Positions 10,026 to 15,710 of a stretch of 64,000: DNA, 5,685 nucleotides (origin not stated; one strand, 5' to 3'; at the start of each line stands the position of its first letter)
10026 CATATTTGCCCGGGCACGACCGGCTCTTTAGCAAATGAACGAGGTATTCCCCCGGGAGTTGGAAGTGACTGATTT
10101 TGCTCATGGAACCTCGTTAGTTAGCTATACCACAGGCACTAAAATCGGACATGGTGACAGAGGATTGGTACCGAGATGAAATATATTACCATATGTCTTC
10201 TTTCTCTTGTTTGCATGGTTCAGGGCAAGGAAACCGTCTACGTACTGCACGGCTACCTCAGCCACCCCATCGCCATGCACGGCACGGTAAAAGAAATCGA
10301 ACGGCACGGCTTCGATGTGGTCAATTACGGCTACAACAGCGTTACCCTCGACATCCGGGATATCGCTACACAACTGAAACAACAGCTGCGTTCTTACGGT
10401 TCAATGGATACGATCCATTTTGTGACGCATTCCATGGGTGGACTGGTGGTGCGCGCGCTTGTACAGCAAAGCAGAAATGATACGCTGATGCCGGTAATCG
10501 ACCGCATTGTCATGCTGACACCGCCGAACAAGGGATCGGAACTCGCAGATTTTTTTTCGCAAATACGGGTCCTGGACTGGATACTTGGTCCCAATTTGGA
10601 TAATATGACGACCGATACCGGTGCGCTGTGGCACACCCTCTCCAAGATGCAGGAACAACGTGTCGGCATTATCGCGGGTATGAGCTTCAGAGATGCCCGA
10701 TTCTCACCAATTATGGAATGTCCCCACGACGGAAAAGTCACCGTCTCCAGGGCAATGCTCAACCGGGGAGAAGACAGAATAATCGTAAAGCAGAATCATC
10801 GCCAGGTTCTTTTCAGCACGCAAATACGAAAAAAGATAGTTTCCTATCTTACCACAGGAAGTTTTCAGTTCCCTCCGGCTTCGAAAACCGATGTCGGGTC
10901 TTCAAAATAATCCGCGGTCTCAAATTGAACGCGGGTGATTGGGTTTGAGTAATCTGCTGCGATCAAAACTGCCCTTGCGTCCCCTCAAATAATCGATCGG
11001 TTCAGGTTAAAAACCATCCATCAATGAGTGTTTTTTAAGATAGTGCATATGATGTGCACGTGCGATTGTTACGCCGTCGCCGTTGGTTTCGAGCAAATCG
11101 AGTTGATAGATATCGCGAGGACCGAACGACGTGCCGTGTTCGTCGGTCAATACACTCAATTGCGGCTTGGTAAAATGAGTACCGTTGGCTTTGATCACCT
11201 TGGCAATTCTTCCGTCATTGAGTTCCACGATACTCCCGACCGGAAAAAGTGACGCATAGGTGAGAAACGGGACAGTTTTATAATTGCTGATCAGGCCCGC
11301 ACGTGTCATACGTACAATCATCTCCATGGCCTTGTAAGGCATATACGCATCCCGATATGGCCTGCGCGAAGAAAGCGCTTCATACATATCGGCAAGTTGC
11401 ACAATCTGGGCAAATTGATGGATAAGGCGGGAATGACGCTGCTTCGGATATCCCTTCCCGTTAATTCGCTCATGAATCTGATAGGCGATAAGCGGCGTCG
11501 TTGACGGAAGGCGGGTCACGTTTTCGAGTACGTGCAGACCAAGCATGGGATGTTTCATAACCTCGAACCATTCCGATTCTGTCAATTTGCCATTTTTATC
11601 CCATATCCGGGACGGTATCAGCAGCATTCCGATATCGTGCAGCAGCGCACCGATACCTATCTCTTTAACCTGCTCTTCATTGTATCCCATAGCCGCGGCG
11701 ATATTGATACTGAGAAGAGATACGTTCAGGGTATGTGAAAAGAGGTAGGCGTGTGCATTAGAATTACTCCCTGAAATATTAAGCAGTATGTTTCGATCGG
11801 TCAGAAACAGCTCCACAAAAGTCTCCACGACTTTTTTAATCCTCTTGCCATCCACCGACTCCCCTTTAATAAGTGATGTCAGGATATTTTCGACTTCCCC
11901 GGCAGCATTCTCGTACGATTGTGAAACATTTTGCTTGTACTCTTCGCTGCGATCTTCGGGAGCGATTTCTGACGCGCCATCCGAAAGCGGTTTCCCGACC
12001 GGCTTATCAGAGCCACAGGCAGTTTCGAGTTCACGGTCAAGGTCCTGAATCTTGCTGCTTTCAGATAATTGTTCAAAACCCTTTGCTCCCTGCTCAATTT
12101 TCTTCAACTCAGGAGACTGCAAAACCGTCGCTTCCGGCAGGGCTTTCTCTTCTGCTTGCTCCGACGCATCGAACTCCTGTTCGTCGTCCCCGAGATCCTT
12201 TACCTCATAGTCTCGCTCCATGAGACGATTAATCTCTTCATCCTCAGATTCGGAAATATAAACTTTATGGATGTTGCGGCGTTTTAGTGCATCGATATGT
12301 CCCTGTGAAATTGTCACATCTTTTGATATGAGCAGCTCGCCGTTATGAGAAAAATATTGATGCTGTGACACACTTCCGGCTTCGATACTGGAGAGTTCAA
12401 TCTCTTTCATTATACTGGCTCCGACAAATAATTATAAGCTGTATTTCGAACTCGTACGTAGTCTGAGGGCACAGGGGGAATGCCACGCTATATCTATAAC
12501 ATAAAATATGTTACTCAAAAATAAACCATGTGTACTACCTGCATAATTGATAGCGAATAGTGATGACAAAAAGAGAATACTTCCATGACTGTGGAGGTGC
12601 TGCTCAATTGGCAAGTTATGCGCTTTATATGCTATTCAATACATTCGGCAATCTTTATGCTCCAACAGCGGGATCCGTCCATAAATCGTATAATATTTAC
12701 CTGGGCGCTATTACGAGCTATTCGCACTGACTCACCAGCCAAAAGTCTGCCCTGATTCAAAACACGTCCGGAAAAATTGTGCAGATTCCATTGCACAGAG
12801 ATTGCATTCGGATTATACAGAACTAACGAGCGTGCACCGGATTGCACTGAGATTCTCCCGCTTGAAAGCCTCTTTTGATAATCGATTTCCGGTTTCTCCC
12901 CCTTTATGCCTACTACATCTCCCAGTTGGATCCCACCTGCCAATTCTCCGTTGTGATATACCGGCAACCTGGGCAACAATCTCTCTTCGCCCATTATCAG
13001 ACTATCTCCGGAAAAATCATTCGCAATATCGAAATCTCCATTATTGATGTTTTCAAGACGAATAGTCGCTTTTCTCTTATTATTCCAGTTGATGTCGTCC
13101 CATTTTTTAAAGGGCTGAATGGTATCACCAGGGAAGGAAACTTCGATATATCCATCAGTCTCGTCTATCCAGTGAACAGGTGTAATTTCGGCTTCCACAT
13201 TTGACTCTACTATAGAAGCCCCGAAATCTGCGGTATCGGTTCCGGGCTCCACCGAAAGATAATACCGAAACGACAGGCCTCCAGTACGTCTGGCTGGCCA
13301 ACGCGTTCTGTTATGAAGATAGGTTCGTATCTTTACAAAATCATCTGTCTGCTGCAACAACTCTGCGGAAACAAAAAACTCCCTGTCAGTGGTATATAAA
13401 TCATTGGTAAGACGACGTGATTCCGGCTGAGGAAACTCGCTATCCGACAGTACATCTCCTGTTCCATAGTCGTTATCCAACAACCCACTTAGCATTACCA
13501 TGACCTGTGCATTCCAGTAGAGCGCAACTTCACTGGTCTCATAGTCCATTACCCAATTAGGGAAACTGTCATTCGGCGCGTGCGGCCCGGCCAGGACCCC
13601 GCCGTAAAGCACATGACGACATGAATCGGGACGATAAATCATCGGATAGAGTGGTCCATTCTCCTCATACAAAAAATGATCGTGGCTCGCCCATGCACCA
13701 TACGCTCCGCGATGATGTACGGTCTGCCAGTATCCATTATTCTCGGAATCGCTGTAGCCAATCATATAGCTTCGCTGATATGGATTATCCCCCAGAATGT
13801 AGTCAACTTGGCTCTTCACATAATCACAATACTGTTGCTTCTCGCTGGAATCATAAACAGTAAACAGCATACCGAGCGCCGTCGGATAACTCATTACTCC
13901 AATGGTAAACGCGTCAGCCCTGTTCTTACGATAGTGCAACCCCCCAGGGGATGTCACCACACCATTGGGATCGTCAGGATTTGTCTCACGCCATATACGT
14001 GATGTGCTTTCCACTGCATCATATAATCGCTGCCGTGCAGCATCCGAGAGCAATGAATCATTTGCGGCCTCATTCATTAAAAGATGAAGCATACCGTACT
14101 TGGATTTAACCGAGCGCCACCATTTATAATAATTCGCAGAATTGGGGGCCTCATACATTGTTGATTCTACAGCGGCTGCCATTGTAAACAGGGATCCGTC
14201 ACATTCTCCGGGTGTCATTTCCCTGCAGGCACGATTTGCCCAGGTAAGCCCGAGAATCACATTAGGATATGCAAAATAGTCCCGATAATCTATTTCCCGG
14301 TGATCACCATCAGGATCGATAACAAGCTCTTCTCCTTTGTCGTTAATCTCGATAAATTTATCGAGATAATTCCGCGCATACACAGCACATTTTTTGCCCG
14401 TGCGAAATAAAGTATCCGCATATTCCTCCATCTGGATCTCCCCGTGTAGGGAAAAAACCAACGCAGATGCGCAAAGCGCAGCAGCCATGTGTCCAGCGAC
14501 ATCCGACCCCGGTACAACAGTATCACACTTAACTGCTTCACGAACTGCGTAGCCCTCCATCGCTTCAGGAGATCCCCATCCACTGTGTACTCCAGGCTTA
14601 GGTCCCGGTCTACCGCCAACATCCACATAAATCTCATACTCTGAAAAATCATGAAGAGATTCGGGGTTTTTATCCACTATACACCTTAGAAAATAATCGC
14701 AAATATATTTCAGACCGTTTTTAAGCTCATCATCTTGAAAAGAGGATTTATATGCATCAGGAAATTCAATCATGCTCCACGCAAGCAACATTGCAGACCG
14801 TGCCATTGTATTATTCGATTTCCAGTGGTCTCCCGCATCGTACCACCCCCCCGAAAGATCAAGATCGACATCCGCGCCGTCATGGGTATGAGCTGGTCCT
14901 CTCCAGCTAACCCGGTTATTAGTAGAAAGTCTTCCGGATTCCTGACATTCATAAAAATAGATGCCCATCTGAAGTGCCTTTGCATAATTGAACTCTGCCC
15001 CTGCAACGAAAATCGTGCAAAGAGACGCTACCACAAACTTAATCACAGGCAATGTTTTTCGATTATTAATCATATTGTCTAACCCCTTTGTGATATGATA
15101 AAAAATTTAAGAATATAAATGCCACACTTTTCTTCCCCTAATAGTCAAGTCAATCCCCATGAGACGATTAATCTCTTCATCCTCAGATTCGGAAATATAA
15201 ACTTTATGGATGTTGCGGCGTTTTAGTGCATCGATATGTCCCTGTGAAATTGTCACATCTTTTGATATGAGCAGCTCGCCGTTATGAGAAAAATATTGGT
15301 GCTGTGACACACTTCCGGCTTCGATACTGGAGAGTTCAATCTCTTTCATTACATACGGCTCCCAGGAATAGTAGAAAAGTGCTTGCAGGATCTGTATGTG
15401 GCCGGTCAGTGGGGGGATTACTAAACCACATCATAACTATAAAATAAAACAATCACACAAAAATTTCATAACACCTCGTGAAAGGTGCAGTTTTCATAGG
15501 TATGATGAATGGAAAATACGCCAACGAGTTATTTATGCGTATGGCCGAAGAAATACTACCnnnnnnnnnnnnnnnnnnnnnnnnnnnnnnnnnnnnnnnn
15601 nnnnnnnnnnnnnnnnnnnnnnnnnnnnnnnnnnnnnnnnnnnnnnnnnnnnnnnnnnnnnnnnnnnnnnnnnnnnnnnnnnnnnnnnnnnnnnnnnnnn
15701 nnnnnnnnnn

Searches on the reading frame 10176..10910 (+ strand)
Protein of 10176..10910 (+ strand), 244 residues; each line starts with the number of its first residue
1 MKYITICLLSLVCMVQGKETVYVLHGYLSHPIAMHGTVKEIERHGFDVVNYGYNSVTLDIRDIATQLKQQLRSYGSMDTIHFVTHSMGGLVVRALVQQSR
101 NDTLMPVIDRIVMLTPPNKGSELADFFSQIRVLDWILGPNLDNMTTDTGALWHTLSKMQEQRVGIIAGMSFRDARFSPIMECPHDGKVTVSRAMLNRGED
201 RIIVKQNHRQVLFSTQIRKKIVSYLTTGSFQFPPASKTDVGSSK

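Call 8: search_protein_families(library=pfam, proteins=[window:10176-10910:+])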
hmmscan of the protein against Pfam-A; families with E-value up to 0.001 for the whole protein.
window:10176-10910:+ (244 aa): 4 families
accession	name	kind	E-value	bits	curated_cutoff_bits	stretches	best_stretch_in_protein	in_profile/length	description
PF24096.1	DUF7379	-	3.6e-12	47.1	33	1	35-129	25-123/191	Domain of unknown function (DUF7379)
PF12146.15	Hydrolase_4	-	6.2e-06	26.1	27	1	18-162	4-155/239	Serine aminopeptidase, S33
PF02089.21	Palm_thioest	-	2.9e-05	24.4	26.8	1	51-122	45-114/254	Palmitoyl protein thioesterase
PF00561.26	Abhydrolase_1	-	0.00024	21.3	25.8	1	44-128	31-114/245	alpha/beta hydrolase fold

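Call 54: search_protein_families(library=ncbifam, proteins=[window:10176-10910:+], max_evalue=0.01)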
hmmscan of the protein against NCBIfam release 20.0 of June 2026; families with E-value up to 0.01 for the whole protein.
window:10176-10910:+ (244 aa): 1 family
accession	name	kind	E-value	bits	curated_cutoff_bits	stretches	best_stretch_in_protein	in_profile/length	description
NF011457.0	PRK14875.1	equivalog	0.0011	18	307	1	18-99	132-219/372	acetoin dehydrogenase dihydrolipoyllysine-residue acetyltransferase subunit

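Call 63: list_cluster_members(proteins=[window:10176-10910:+, window:8532-9671:-, window:17085-18968:-, window:19651-20961:-, window:15107-15349:-, window:21086-22186:-, window:6395-8278:+, window:23988-24740:-, window:24826-26028:-])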
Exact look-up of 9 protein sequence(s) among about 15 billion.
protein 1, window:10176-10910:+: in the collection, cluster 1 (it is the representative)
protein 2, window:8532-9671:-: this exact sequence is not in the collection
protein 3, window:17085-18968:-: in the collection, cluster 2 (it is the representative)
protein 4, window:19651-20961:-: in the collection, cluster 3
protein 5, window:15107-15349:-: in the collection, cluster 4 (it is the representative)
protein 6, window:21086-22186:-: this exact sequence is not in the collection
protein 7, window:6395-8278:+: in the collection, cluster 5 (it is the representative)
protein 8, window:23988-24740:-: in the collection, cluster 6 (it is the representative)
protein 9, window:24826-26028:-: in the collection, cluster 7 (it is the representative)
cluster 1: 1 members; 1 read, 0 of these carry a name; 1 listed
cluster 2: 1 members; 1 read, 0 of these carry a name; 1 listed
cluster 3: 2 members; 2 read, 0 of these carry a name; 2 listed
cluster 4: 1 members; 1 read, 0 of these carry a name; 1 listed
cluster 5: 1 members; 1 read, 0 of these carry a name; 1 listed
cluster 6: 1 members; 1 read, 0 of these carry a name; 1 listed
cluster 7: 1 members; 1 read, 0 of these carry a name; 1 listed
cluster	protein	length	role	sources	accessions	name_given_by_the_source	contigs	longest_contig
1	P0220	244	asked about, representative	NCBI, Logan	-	-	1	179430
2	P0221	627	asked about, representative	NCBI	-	-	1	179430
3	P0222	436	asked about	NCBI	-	-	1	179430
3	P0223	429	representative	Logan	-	-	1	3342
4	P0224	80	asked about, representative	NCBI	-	-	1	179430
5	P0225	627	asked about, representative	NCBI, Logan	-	-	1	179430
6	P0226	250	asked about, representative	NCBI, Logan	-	-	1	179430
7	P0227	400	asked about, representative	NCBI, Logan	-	-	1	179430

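Call 64: find_encoding_contigs(protein=window:10176-10910:+, flank=10000, max_places=10)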
Protein window:10176-10910:+ (244 aa): 1 contig read that carries it; 1 place shown.
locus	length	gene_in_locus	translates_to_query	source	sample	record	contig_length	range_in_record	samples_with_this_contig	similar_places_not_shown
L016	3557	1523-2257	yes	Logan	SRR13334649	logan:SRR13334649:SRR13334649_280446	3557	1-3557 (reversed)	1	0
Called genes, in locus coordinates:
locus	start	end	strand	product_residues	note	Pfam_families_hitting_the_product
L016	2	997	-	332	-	?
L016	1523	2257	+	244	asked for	PF12146:Hydrolase_4 (faint), PF24096:DUF7379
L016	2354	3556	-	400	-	?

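Call 82: find_encoding_contigs(protein=P0223, flank=10000, max_places=5)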
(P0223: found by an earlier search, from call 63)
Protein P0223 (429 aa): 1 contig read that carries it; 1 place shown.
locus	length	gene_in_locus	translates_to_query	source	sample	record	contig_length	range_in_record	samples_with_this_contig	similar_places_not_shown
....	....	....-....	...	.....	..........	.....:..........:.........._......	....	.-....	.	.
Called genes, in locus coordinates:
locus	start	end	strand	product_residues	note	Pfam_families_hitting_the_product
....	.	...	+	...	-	?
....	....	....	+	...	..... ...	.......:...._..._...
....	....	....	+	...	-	?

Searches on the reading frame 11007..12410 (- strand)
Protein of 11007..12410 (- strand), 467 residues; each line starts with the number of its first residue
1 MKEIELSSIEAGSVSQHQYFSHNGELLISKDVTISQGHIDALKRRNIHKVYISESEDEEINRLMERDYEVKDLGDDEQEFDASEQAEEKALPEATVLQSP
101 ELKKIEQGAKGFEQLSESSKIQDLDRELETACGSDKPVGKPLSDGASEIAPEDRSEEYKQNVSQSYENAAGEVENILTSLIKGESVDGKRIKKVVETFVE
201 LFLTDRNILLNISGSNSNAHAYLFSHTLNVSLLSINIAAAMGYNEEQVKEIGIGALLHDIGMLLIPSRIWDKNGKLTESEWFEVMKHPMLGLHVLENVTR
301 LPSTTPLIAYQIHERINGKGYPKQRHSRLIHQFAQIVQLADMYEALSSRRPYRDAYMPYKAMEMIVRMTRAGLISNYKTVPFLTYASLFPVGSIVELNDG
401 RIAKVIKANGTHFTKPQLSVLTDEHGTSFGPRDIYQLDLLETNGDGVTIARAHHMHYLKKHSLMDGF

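Call 8: search_protein_families(library=pfam, proteins=[window:11007-12410:-])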
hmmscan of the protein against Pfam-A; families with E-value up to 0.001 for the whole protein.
window:11007-12410:- (467 aa): 3 families
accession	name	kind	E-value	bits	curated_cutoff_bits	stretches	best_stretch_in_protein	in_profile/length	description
PF13487.12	HD_5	-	6.3e-24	85.1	27.2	1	221-370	12-163/170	HD domain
PF01966.28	HD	-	6.9e-11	42.9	22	1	224-345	2-115/116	HD domain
PF08668.18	HDOD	-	0.00039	20.4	22.9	1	221-276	93-146/196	HDOD domain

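Call 11: find_related_loci(query=window:11007-12410:-, collection=genome_contigs, flank=10000)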
Query window:11007-12410:- (467 aa) in genome_contigs; peptide patterns used: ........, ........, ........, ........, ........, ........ (x = any residue, [..] = any of these).
30 stretches matched a pattern; 1 encode a relative of the query (tblastn E <= 1e-3); 1 distinct loci.
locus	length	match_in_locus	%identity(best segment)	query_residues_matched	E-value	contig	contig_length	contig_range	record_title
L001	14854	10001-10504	32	197-365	7e-22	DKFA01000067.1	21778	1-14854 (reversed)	MAG TPA_asm: Dehalococcoidia bacterium UBA6808 UBA6808_contig_27271, whole genome shotgun sequence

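Call 12: find_homologous_proteins(query=window:11007-12410:-)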
Query window:11007-12410:- (467 aa): 688 proteins with E <= 0.001 among 8000 candidates; the best 120 are listed.
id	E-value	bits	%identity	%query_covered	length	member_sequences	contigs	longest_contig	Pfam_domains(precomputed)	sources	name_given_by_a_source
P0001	0.0e+0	1035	100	100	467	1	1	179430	PF13487.13,PF01966.29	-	-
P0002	2.2e-216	737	71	100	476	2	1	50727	PF13487.13,PF01966.29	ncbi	-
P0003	1.4e-161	556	54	100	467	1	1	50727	PF13487.13,PF01966.29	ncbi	-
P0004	1.5e-151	523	52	100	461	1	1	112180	PF13487.13,PF01966.29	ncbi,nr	ncbi:MAG: HD domain-containing protein [Chitinivibrionales bacterium]|nr:HD domain-containing protei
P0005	2.4e-142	493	50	100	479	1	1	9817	PF13487.13,PF01966.29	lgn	-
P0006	1.5e-139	484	49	100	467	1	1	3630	PF13487.13,PF01966.29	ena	-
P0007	2.7e-138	480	50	100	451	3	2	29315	PF13487.13,PF01966.29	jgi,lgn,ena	jgi:HD-GYP domain-containing protein (c-di-GMP phosphodiesterase class II)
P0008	4.7e-137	476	50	100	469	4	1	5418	PF13487.13,PF01966.29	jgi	-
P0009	7.2e-137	475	47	100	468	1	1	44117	PF13487.13,PF01966.29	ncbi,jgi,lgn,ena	-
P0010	2.8e-135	470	49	100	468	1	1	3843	PF13487.13,PF01966.29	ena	-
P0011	2.2e-134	467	49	100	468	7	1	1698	PF13487.13,PF01966.29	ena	-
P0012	2.9e-134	466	48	100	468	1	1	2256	PF13487.13,PF01966.29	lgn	-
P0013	3.2e-134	466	49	100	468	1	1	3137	PF13487.13,PF01966.29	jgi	jgi:HD-GYP domain-containing protein (c-di-GMP phosphodiesterase class II)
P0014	1.7e-133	464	50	100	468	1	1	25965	PF13487.13,PF01966.29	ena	-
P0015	3.2e-133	463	48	100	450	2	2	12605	PF13487.13,PF01966.29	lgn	-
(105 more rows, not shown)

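Call 13: find_encoding_contigs(protein=P0002, flank=10000, max_places=4)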
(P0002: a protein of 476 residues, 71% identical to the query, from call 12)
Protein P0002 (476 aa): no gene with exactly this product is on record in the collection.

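Call 14: find_encoding_contigs(protein=P0003, flank=10000, max_places=4)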
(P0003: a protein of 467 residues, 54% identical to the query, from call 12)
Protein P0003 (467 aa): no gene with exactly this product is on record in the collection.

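Call 15: find_encoding_contigs(protein=P0004, flank=10000, max_places=4)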
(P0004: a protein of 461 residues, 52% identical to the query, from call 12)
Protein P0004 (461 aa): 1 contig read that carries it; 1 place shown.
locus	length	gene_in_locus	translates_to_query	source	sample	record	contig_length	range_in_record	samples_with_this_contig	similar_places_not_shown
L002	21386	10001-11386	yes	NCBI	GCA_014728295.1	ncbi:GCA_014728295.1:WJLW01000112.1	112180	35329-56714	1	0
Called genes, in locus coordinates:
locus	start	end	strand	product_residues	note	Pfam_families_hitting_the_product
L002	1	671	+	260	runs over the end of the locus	PF08032:SpoU_sub_bind, PF00588:SpoU_methylase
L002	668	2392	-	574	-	-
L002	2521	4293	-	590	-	PF08323:Glyco_transf_5, PF00534:Glycos_transf_1, PF13692:Glyco_trans_1_4, PF20706:GT4-conflict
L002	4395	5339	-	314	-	PF03706:LPG_synthase_TM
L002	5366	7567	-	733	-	PF17764:PriA_3primeBD, PF00270:DEAD, PF04851:ResIII, PF18319:Zn_ribbon_PriA, PF00271:Helicase_C (weak), PF18074:PriA_C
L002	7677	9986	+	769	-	PF20250:FapA_N, PF03961:FapA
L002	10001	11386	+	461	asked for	PF13487:HD_5, PF01966:HD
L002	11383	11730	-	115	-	PF01740:STAS, PF13466:STAS_2 (faint)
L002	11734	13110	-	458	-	PF07228:SpoIIE, PF13581:HATPase_c_2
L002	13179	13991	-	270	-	PF01479:S4, PF00849:PseudoU_synth_2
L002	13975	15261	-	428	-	PF00595:PDZ (faint), PF13180:PDZ_2 (weak), PF17820:PDZ_6, PF04055:Radical_SAM (faint), PF19238:Radical_SAM_2, PF04459:DUF512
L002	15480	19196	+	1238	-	PF17789:MG4 (faint), PF02369:Big_1, PF09134:Invasin_D3 (weak), PF02369:Big_1, PF09134:Invasin_D3, PF02369:Big_1, PF09134:Invasin_D3 (weak), PF02369:Big_1, +1 more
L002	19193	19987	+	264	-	-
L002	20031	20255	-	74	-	-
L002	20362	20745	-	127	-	PF00072:Response_reg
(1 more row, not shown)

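Call 16: list_cluster_members(proteins=[P0002, P0003, P0001])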
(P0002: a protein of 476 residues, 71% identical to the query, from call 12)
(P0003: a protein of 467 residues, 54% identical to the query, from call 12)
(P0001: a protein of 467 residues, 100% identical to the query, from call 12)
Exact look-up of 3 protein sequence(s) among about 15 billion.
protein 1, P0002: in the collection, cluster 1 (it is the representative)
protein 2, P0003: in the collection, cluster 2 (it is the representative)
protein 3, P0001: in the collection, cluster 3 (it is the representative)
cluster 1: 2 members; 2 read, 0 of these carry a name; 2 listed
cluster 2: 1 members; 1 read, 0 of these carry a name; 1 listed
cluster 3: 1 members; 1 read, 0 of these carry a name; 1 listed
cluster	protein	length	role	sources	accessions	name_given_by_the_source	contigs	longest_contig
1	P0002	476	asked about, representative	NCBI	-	-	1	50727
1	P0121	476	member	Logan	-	-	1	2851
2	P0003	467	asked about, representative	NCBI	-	-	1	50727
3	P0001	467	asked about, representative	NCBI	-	-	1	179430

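Call 22: find_encoding_contigs(protein=P0121, flank=10000, max_places=4)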
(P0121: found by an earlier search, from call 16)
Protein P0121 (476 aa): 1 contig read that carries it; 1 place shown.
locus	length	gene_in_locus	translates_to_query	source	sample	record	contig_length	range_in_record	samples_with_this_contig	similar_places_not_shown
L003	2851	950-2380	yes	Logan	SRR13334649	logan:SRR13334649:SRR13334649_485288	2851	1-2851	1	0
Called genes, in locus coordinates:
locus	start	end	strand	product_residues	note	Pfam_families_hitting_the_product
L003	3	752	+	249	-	?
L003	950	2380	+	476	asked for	PF13487:HD_5, PF01966:HD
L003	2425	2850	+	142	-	?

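Call 54: search_protein_families(library=ncbifam, proteins=[window:11007-12410:-], max_evalue=0.01)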
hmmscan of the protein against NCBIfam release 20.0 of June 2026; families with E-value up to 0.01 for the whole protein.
window:11007-12410:- (467 aa): 2 families
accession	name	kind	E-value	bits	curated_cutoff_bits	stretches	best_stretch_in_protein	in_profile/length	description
NF053512.1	nitric_RR_NosR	exception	1.3e-21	77.1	400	1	202-367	174-336/422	response regulator c-di-GMP phosphodiesterase, NosR family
TIGR00277.1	HDIG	domain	5.3e-05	23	27.6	1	223-262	5-41/84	HDIG domain-containing metalloprotein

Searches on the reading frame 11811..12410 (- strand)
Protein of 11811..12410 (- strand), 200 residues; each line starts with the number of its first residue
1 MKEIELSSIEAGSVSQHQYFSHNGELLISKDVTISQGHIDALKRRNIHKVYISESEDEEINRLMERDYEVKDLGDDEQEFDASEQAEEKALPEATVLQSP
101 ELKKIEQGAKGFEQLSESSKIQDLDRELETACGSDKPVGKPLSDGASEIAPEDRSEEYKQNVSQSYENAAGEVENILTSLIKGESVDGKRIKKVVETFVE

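Call 55: search_protein_families(library=pfam, proteins=[window:11811-12410:-], max_evalue=10)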
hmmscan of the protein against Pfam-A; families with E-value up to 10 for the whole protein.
window:11811-12410:- (200 aa): 2 families
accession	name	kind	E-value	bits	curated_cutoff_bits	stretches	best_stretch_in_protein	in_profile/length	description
PF23302.1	HTH_DNAJC9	-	0.0026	18.3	27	1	155-199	4-48/69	DNAJC9 HTH domain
PF11871.13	DUF3391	-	0.039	14.9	27.8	1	35-180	36-125/136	Domain of unknown function (DUF3391)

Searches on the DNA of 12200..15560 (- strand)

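Call 56: search_dna_similar(query=window:12200-15560:-, collection=plasmids, mode=distant, max_rows=8)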
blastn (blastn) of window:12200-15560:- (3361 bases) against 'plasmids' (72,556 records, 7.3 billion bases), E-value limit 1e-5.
No match.

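Call 57: search_dna_similar(query=window:12200-15560:-, collection=phages, mode=distant, max_rows=8)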
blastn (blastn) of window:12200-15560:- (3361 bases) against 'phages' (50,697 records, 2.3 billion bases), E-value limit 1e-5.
No match.
